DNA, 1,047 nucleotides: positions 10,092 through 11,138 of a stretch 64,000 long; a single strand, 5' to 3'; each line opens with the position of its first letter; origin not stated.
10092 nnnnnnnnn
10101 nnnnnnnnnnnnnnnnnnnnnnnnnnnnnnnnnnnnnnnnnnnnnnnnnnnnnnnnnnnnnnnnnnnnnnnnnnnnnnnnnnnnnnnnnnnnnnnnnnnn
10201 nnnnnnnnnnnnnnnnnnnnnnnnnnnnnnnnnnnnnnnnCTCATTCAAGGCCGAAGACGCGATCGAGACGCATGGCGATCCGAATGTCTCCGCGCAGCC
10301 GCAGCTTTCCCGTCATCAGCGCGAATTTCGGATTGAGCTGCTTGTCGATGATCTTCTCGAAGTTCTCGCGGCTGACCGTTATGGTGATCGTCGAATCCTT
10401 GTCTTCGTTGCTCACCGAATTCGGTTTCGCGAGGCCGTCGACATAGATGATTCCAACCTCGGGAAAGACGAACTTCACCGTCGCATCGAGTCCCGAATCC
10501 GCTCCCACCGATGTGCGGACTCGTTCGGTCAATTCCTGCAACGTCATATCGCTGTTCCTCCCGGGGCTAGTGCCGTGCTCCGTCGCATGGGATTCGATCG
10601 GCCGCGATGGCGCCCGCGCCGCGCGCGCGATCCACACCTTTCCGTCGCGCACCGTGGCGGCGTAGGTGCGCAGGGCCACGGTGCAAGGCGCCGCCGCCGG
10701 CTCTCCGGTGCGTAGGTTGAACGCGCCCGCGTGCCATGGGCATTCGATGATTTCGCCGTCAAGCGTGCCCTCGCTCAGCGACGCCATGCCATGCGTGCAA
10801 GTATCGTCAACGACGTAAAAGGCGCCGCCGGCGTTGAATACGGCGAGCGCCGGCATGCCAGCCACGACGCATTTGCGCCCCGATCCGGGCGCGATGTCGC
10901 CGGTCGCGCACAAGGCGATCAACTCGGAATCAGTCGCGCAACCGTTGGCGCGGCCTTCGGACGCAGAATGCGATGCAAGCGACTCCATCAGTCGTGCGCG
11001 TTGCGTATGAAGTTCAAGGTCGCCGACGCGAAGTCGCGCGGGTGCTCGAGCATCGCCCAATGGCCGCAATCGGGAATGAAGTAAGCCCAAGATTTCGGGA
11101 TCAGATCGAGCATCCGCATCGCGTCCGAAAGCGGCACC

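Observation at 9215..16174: Carbazole-type angular dioxygenase operon (carAa-carBa-carBb-carC-carAc-SCP2-carAd) with divergent GntR regulator and meta-pathway outer-membrane channel, without downstream anthranilate or meta-pathway genes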

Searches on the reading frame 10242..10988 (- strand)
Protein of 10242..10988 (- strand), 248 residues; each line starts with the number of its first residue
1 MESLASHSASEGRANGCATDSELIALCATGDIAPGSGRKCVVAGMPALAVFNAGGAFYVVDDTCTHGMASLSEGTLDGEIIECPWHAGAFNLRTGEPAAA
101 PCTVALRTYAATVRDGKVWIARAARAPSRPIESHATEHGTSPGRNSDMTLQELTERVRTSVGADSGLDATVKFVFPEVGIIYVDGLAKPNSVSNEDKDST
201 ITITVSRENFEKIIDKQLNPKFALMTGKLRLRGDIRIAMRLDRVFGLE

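Call 9: search_protein_families(library=pfam, proteins=[window:10242-10988:-], max_evalue=0.01)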
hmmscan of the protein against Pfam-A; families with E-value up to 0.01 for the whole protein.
window:10242-10988:- (248 aa): 4 families
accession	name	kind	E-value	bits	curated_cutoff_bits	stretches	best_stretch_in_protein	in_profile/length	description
PF00355.32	Rieske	-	3.7e-16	59.2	20.3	1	24-109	3-87/88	Rieske [2Fe-2S] domain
PF13806.12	Rieske_2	-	3.1e-10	40.4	27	1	25-120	4-103/104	Rieske-like [2Fe-2S] domain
PF02036.22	SCP2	-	1.1e-09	39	21.3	1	193-245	48-100/101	SCP-2 sterol transfer family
PF22543.2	Rieske_4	-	0.0023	18.6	28.4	1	47-97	23-77/119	Soluble Rieske-type ferredoxin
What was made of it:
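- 10242..10988 (-): carAc-SCP2 fusion ORF (248 aa): Rieske ferredoxin (aa 24-123 = 10620-10919), variable linker (aa 124-147 = 10548-10619), SCP2 domain (aa 148-248 = 10242-10547). Pfam finds Rieske at E 4e-16 and SCP2 at 39 bits against a cut-off of 21.3 (call 9).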

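Call 11: search_solved_structures(query=window:10242-10988:-, show_alignments=3, max_evalue=0.01)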
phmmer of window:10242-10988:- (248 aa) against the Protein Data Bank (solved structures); distinct sequences matched with E-value up to 0.01: 22.
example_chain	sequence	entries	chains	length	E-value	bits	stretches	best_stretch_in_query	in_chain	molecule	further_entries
1vck_A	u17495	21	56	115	2e-32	115.9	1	24-123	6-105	ferredoxin component of carbazole | Ferredoxin CarAc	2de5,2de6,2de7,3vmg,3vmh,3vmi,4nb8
2i7f_A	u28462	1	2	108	1e-23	87.4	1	23-121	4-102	Ferredoxin component of dioxygenase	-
3dqy_A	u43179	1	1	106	5.8e-16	62.1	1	28-118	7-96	Toluene 1,2-dioxygenase system ferredoxin subunit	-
4emj_B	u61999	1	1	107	5.8e-16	62.1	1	28-118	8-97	Toluene 1,2-dioxygenase system ferredoxin subunit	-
2qpz_A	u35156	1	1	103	1.4e-15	60.9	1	26-120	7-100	Naphthalene 1,2-dioxygenase system ferredoxin subunit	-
2e4p_A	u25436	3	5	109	3.4e-15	59.6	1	26-118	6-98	Biphenyl dioxygenase ferredoxin subunit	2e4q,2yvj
5bok_A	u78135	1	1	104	5.3e-15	58.9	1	43-119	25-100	Ferredoxin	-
1fqt_A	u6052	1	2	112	1.4e-14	57.6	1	25-120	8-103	RIESKE-TYPE FERREDOXIN OF BIPHENYL DIOXYGENASE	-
3gce_A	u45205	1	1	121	9.4e-12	48.3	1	27-121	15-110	Ferredoxin component of carbazole 1,9a-dioxygenase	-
8jng_A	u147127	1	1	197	2.4e-05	27.3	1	23-102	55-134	Methanesulfonate monooxygenase ferredoxin subunit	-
8hn2_A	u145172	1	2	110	2.9e-05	27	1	26-124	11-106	Cytochrome b6-f complex iron-sulfur subunit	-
2c0l_B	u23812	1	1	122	0.00014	24.8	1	188-243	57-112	NONSPECIFIC LIPID-TRANSFER PROTEIN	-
1qnd_A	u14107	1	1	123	0.00015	24.8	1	188-243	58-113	NONSPECIFIC LIPID-TRANSFER PROTEIN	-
1vm9_A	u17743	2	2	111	0.00099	22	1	48-128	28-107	Toluene-4-monooxygenase system protein C | Toluene-4-monooxygenase system ferredoxin subunit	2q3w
1c44_A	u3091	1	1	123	0.001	22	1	188-243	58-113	PROTEIN (STEROL CARRIER PROTEIN 2)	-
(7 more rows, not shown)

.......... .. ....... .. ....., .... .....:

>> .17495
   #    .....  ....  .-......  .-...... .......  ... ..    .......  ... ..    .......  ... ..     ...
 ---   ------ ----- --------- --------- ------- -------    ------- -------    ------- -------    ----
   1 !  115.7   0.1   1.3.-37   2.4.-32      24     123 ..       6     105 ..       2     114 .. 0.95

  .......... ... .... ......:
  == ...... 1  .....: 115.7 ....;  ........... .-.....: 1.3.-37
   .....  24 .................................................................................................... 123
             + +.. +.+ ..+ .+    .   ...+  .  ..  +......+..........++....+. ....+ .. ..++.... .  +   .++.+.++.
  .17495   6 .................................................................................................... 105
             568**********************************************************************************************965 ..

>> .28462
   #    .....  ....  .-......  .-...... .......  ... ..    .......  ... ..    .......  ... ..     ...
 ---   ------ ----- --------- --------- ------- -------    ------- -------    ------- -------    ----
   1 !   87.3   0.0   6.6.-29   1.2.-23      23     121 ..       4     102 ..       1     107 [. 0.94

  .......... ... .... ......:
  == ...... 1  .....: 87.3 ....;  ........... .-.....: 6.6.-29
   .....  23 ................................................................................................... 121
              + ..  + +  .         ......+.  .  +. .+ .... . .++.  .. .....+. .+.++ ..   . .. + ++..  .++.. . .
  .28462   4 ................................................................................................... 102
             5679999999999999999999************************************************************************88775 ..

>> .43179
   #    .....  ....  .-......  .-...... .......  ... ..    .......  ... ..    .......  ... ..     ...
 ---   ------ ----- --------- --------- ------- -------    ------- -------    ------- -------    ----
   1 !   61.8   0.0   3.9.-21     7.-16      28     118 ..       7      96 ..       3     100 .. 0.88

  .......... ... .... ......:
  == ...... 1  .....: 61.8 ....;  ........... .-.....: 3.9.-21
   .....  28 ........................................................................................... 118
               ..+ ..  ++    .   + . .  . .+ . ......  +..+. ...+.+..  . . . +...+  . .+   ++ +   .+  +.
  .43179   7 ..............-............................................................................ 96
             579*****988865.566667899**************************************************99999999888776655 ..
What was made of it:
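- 10242..10988 (-): The Rieske part's best PDB hit is CarAc 1VCK, E 2e-32 (call 11).
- On SCP2 sterol-carrier domain (PF02036) / pCAR1 ORF7: PDB SCP2 chains hit at 1e-4 (call 11).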

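Call 19: search_dna_similar(query=window:10242-10988:-, collection=plasmids, mode=protein, max_evalue=0.001, max_rows=25)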
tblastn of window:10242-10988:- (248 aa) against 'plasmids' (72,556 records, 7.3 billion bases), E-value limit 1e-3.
Records with a match: 683; places in all: 837; records where one place covers at least 80% of the query: 5.
Best place of each record, by identity: <60% 683.
By first word of the organism name: Rhizobium 159; Sinorhizobium 123; Pseudosulfitobacter 38; Rhodococcus 24; Burkholderia 20; Paracoccus 19; Sphingobium 17; Bradyrhizobium 16; Pseudomonas 15; Caballeronia 13; and 88 more.
By predicted mobility (MOB-suite, as given by PLSDB): non-mobilizable 340; conjugative 189; mobilizable 154.
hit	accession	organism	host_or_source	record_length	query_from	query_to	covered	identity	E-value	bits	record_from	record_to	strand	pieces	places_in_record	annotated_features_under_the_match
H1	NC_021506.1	Pseudomonas resinovorans NBRC 106553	-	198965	24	247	90%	50.9%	7e-66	228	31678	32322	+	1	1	non-heme iron oxygenase ferredoxin subunit | SCP2 sterol-binding domain-containing protein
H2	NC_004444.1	Pseudomonas resinovorans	-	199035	24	247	90%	50.9%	7e-66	228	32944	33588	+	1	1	non-heme iron oxygenase ferredoxin subunit | SCP2 sterol-binding domain-containing protein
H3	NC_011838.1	Pseudomonas putida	-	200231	24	247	90%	50.9%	7e-66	228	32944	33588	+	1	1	non-heme iron oxygenase ferredoxin subunit | SCP2 sterol-binding domain-containing protein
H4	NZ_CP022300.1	Acinetobacter johnsonii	-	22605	27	248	90%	46.4%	5e-59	208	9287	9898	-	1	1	SCP2 sterol-binding domain-containing protein | non-heme iron oxygenase ferredoxin subunit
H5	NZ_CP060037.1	Sphingobium fuliginis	-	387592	21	215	79%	33.3%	8e-19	92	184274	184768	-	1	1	non-heme iron oxygenase ferredoxin subunit | aromatic-ring-hydroxylating dioxygenase subunit beta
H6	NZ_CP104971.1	Phyllobacterium zundukense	Vicia costata,cell culture,root nodule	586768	4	120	47%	47.1%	4e-22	102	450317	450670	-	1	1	non-heme iron oxygenase ferredoxin subunit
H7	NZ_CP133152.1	Sinorhizobium chiapasense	Acaciella angustissima,cell culture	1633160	16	120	42%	49.5%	2e-21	100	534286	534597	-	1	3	none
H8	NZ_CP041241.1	Sinorhizobium mexicanum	Acaciella angustissima,cell culture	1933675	16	120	42%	49.5%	3e-21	99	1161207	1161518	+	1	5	none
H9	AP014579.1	Burkholderia sp. RPE67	Riptortus pedestris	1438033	2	120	48%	43.7%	3e-23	105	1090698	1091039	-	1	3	bphA3: biphenyl 2,3-dioxygenase ferredoxin subunit BphA3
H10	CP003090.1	Burkholderia sp. YI23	-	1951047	2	120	48%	43.7%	3e-23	105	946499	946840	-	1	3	bphA3: Biphenyl 2,3-dioxygenase ferredoxin subunit (BphA3)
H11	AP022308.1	Burkholderia sp. SFA1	-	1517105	2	120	48%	43.7%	4e-23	104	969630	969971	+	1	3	mocE: Rieske family ferredoxin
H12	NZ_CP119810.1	Halorussus caseinilyticus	cell culture,coastal saline-alkali land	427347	36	236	81%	25.8%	2e-8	62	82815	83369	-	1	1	Rieske (2Fe-2S) protein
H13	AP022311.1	Burkholderia sp. SFA1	-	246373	6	118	46%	45.5%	2e-15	83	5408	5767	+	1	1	hcaC: bifunctional 3-phenylpropionate/cinnamic acid dioxygenase ferredoxin ... | ring-hydroxylating dioxygenase subunit beta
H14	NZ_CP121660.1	Sinorhizobium terangae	Desmanthus virgatus,cell culture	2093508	16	120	42%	48.6%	2e-21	100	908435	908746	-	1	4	none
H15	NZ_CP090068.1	Acinetobacter sp. SH20PTE14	pig manure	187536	26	120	38%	53.1%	2e-27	117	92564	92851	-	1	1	non-heme iron oxygenase ferredoxin subunit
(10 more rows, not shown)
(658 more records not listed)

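Call 21: get_annotated_region(hit=H2, flank=9000)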
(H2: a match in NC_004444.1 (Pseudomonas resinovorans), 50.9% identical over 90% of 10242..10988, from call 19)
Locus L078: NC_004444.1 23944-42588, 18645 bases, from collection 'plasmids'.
description: Pseudomonas resinovorans plasmid pCAR1, complete sequence
organism: Pseudomonas resinovorans (NCBI taxid 53412)
taxonomy: Bacteria; Pseudomonadota; Gammaproteobacteria; Pseudomonadales; Pseudomonadaceae; Pseudomonas; Pseudomonas resinovorans
host: -; source: -; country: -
typing (MOB-suite, as given by PLSDB): conjugative; replicon IncP; relaxase MOBH; mating-pair formation MPF_F
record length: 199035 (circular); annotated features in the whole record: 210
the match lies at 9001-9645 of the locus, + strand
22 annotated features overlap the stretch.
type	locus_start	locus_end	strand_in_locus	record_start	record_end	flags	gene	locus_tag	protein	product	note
CDS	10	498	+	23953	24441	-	-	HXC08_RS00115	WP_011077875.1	DUF3304 domain-containing protein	-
CDS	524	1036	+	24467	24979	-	-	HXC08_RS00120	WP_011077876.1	DUF3304 domain-containing protein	-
CDS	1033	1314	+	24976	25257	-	-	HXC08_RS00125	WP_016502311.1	hypothetical protein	-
CDS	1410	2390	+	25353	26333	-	-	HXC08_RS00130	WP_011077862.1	IS5-like element ISPre1 family transposase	GO:0006313 - DNA transposition [Evidence IEA]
CDS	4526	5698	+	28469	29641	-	-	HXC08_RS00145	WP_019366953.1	Rieske 2Fe-2S domain-containing protein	-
CDS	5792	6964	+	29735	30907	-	-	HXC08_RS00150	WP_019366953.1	Rieske 2Fe-2S domain-containing protein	-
CDS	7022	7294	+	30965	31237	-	-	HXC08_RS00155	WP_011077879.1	subunit of meta-cleavage enzyme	-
CDS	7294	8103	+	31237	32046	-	amrB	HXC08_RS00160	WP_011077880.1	AmmeMemoRadiSam system protein B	-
CDS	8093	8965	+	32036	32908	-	-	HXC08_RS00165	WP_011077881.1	alpha/beta hydrolase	-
CDS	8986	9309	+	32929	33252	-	-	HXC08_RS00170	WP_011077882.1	non-heme iron oxygenase ferredoxin subunit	-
CDS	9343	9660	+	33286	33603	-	-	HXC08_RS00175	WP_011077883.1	SCP2 sterol-binding domain-containing protein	-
CDS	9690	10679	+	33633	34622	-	-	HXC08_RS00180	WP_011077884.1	2Fe-2S iron-sulfur cluster-binding protein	-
CDS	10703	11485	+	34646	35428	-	dmpE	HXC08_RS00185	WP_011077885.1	2-oxopent-4-enoate hydratase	-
CDS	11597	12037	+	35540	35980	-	-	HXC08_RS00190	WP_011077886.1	hemerythrin domain-containing protein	-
CDS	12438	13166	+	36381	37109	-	-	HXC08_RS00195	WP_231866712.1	HAMP domain-containing protein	-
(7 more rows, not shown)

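Call 22: get_annotated_region(hit=H4, flank=9000)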
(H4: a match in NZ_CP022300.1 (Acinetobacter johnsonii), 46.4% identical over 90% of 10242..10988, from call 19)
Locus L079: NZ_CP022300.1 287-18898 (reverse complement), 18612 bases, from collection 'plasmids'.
description: Acinetobacter johnsonii strain IC001 plasmid pIC001B, complete sequence
organism: Acinetobacter johnsonii (NCBI taxid 40214)
taxonomy: Bacteria; Pseudomonadota; Gammaproteobacteria; Moraxellales; Moraxellaceae; Acinetobacter; Acinetobacter johnsonii
host: -; source: -; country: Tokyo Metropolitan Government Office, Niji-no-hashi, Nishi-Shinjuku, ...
typing (MOB-suite, as given by PLSDB): non-mobilizable
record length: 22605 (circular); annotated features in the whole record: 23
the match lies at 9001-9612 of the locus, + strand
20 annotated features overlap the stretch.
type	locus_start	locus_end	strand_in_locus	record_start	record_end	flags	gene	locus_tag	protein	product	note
CDS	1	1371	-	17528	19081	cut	-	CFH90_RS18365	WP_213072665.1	hypothetical protein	-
CDS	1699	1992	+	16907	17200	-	-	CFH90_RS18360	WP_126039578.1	hypothetical protein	-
CDS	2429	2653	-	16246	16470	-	-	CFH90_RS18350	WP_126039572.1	type I toxin-antitoxin system ptaRNA1 family toxin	-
CDS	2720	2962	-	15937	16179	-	-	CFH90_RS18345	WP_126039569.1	hypothetical protein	-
CDS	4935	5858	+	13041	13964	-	-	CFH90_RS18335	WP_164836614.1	transporter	-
CDS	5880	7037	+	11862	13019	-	-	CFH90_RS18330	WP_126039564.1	Rieske 2Fe-2S domain-containing protein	-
CDS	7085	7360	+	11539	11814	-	-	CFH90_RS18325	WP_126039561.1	hypothetical protein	-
CDS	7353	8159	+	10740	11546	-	-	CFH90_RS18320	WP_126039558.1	AmmeMemoRadiSam system protein B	-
CDS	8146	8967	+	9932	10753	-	-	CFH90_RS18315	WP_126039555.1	alpha/beta hydrolase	-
CDS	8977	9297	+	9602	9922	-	-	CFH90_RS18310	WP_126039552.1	non-heme iron oxygenase ferredoxin subunit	-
CDS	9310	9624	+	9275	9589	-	-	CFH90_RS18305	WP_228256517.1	SCP2 sterol-binding domain-containing protein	-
CDS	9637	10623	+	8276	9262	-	-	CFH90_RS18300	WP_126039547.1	2Fe-2S iron-sulfur cluster binding domain-containing protein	-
CDS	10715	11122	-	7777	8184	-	cadR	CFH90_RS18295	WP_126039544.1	Cd(II)/Pb(II)-responsive transcriptional regulator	GO:0045893 - positive regulation of DNA-templated transcription [Evidence IEA]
CDS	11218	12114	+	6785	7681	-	-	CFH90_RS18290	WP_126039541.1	cation transporter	GO:0006812 - monoatomic cation transport [Evidence IEA]; GO:0055085 - transmembrane transport [Evidence IEA]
CDS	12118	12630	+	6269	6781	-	lspA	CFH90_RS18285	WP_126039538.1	signal peptidase II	GO:0009306 - protein secretion [Evidence IEA]; GO:0006508 - proteolysis [Evidence IEA]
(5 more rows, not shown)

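Call 36: find_homologous_proteins(query=window:10242-10988:-, max_evalue=1e-10)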
Query window:10242-10988:- (248 aa): 9 proteins with E <= 1e-10 among 1428 candidates.
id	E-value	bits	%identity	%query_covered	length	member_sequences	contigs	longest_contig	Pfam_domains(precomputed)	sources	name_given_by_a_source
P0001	1.4e-146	504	92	100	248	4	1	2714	PF02036.23,PF00355.33,PF13806.13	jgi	jgi:nitrite reductase/ring-hydroxylating ferredoxin subunit/putative sterol carrier protein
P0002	1.2e-126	439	80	100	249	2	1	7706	PF02036.23,PF00355.33,PF13806.13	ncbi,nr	ncbi:MAG TPA: Rieske 2Fe-2S domain-containing protein [Alphaproteobacteria bacterium]|nr:Rieske 2Fe-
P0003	1.7e-117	409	75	100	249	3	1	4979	PF02036.23,PF00355.33,PF13806.13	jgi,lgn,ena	-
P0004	1.4e-102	360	72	92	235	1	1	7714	PF02036.23,PF00355.33,PF13806.13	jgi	jgi:nitrite reductase/ring-hydroxylating ferredoxin subunit/putative sterol carrier protein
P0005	3.2e-94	333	66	92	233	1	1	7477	PF02036.23,PF00355.33,PF13806.13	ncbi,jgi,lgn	-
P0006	8.8e-93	328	64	92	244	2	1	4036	PF02036.23,PF00355.33,PF13806.13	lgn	-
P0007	1.3e-65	239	55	92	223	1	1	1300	PF02036.23,PF00355.33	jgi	jgi:nitrite reductase/ring-hydroxylating ferredoxin subunit/putative sterol carrier protein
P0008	3.9e-50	189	56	72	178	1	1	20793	PF02036.23,PF00355.33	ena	-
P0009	3.3e-23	101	66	34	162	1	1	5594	PF02036.23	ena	-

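Call 46: search_protein_families(library=ncbifam, proteins=[window:10242-10988:-], max_evalue=0.001)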
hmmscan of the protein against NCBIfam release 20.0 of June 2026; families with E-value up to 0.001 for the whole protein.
window:10242-10988:- (248 aa): 6 families
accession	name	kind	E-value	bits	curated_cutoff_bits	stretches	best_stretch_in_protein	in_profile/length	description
NF007422.0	PRK09965.1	equivalog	3.8e-29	100.8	113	1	24-123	4-101/106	bifunctional 3-phenylpropionate/cinnamic acid dioxygenase ferredoxin subunit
NF042948.2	3PPDioc_HcaC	equivalog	1.1e-24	86.8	150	1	24-121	4-101/105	3-phenylpropionate/cinnamic acid dioxygenase ferredoxin subunit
NF041683.1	ant_diox_AndAb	equivalog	1.5e-22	79.7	150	1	28-120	7-98/100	anthranilate 1,2-dioxygenase ferredoxin subunit AndAb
TIGR02377.1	MocE_fam_FeS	subfamily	5.6e-18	64.8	136.15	1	48-121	26-100/101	MocE family 2Fe-2S type ferredoxin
TIGR02378.1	nirD_assim_sml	equivalog_domain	5.1e-10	39.4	74.65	1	25-121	4-104/105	nitrite reductase small subunit NirD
NF041174.1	SDX_Thmprot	equivalog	0.00035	20.7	170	1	50-101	29-80/109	sulredoxin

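Call 53: search_protein_representatives(protein=window:10242-10988:-)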
Query: 248 residues. Proteins with E-value up to 0.001 (for the whole library): 8503; up to 1e-10: 1031; up to 1e-30: 3. The best 150 are listed.
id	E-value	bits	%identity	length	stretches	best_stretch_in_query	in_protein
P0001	4.4e-147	504.4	92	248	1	1-248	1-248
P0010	8.3e-37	143.4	34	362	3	22-138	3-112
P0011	8.1e-31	123.8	54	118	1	20-124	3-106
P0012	1.5e-29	119.7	60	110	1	22-121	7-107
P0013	6.4e-26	107.8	52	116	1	25-121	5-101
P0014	1.3e-25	106.8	48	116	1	21-120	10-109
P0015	2.4e-25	105.9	57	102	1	150-248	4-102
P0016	2.6e-25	105.8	49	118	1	20-121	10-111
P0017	6.9e-25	104.4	44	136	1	21-144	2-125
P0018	7.1e-25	104.4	51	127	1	24-122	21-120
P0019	7.7e-25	104.3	52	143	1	22-121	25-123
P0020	2.2e-24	102.7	52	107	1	23-120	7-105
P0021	2.4e-24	102.6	46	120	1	24-128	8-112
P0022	4.6e-24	101.7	48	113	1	21-120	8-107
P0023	4.9e-24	101.6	63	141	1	162-243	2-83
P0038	2.7e-22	95.9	30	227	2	25-131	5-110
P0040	4.9e-22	95.1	35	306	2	31-124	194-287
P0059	3.1e-21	92.4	35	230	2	153-244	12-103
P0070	1.2e-20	90.6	38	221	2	33-116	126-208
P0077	3.0e-20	89.2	31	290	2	36-116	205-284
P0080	3.8e-20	88.9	32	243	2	27-151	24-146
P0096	4.2e-19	85.5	31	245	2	29-114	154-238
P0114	1.4e-18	83.8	31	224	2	31-122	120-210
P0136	5.3e-18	81.9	45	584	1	141-245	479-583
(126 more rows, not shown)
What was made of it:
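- The fusion has a single evolutionary origin: one 50%-identity cluster among 1.84 billion representatives (call 53).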

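Call 54: search_protein_families(library=pfam, proteins=[P0010, P0038, P0059, P0070, P0080, P0096, P0114, P0077, P0040, P0136], max_evalue=0.001)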
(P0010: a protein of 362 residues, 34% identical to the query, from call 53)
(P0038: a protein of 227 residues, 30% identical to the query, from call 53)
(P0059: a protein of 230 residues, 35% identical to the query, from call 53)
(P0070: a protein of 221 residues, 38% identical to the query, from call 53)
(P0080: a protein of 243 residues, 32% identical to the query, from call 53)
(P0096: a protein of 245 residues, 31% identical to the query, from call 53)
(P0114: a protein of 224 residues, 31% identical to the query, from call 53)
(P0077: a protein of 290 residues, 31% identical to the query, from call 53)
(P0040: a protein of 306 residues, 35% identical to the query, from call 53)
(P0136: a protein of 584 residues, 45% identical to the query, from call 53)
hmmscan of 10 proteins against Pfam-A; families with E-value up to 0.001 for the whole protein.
P0010 (362 aa): 3 families
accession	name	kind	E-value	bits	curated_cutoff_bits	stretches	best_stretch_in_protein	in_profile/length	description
PF00355.32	Rieske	-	8.8e-58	192.6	20.3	3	5-80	3-78/88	Rieske [2Fe-2S] domain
PF13806.12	Rieske_2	-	1e-34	119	27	3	265-358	2-103/104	Rieske-like [2Fe-2S] domain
PF22543.2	Rieske_4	-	2.3e-27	96.1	28.4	2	136-215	1-84/119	Soluble Rieske-type ferredoxin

P0038 (227 aa): 3 families
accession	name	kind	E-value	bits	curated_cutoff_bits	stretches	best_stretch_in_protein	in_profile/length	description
PF00355.32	Rieske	-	7e-43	144.9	20.3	2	127-212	3-88/88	Rieske [2Fe-2S] domain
PF13806.12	Rieske_2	-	1.3e-21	76.9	27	2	126-222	2-103/104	Rieske-like [2Fe-2S] domain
PF22543.2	Rieske_4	-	4e-08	34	28.4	0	129-199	3-77/119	Soluble Rieske-type ferredoxin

P0059 (230 aa): 2 families
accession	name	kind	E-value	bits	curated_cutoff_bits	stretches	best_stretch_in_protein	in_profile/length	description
PF02036.22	SCP2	-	2e-23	83.1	21.3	2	50-105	46-101/101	SCP-2 sterol transfer family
PF14864.11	Alkyl_sulf_C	-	3.8e-09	37.3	27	1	164-218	58-114/125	Alkyl sulfatase C-terminal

P0070 (221 aa): 2 families
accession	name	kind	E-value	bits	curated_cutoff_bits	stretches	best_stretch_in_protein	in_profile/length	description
PF00355.32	Rieske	-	6.6e-36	122.5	20.3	2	117-201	2-87/88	Rieske [2Fe-2S] domain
PF13806.12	Rieske_2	-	6.2e-14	52.2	27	1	117-213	2-104/104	Rieske-like [2Fe-2S] domain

P0080 (243 aa): 3 families
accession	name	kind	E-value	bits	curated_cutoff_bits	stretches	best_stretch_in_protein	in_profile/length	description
PF00355.32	Rieske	-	6.9e-29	100.1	20.3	2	20-104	2-87/88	Rieske [2Fe-2S] domain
PF13806.12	Rieske_2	-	4e-14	52.9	27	1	25-116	7-104/104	Rieske-like [2Fe-2S] domain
PF22543.2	Rieske_4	-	1.6e-13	51.4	28.4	1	21-97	1-81/119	Soluble Rieske-type ferredoxin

P0096 (245 aa): 3 families
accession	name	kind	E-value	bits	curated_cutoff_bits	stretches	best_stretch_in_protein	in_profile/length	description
PF00355.32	Rieske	-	1.5e-38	131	20.3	2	154-234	8-88/88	Rieske [2Fe-2S] domain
PF13806.12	Rieske_2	-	3.6e-20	72.3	27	2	22-115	4-103/104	Rieske-like [2Fe-2S] domain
PF22543.2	Rieske_4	-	1.1e-16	61.6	28.4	1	23-92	3-76/119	Soluble Rieske-type ferredoxin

P0114 (224 aa): 2 families
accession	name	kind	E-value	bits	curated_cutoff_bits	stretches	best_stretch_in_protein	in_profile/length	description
PF00355.32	Rieske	-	2.8e-32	110.9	20.3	2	111-196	1-86/88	Rieske [2Fe-2S] domain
PF13806.12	Rieske_2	-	5.2e-17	62.1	27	2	2-100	1-104/104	Rieske-like [2Fe-2S] domain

P0077 (290 aa): 3 families
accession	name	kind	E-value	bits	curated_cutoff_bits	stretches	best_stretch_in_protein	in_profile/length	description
PF00355.32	Rieske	-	1.5e-34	118.2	20.3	2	202-278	11-87/88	Rieske [2Fe-2S] domain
PF22543.2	Rieske_4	-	4.7e-20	72.5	28.4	2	71-145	1-79/119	Soluble Rieske-type ferredoxin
PF13806.12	Rieske_2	-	5.2e-16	58.9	27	2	202-284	11-98/104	Rieske-like [2Fe-2S] domain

P0040 (306 aa): 4 families
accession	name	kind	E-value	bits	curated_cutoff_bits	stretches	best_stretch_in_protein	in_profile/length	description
PF00355.32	Rieske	-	5.3e-33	113.2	20.3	2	189-266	5-81/88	Rieske [2Fe-2S] domain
PF13806.12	Rieske_2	-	8.9e-15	54.9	27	2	194-283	10-103/104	Rieske-like [2Fe-2S] domain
PF22543.2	Rieske_4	-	2e-08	34.9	28.4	0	204-258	18-75/119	Soluble Rieske-type ferredoxin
PF09990.14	DUF2231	-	0.00061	20.3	26.4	1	13-105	38-138/139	Predicted membrane protein (DUF2231)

P0136 (584 aa): 2 families
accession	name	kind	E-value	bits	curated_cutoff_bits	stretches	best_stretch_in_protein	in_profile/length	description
PF07690.21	MFS_1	-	5.6e-25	88.4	33.4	1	30-356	3-307/347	Major Facilitator Superfamily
PF02036.22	SCP2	-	4.8e-10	40.1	21.3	1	531-583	48-100/101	SCP-2 sterol transfer family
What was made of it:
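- A related SCP2 domain is fused to an MFS transporter in P0136 (call 54).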
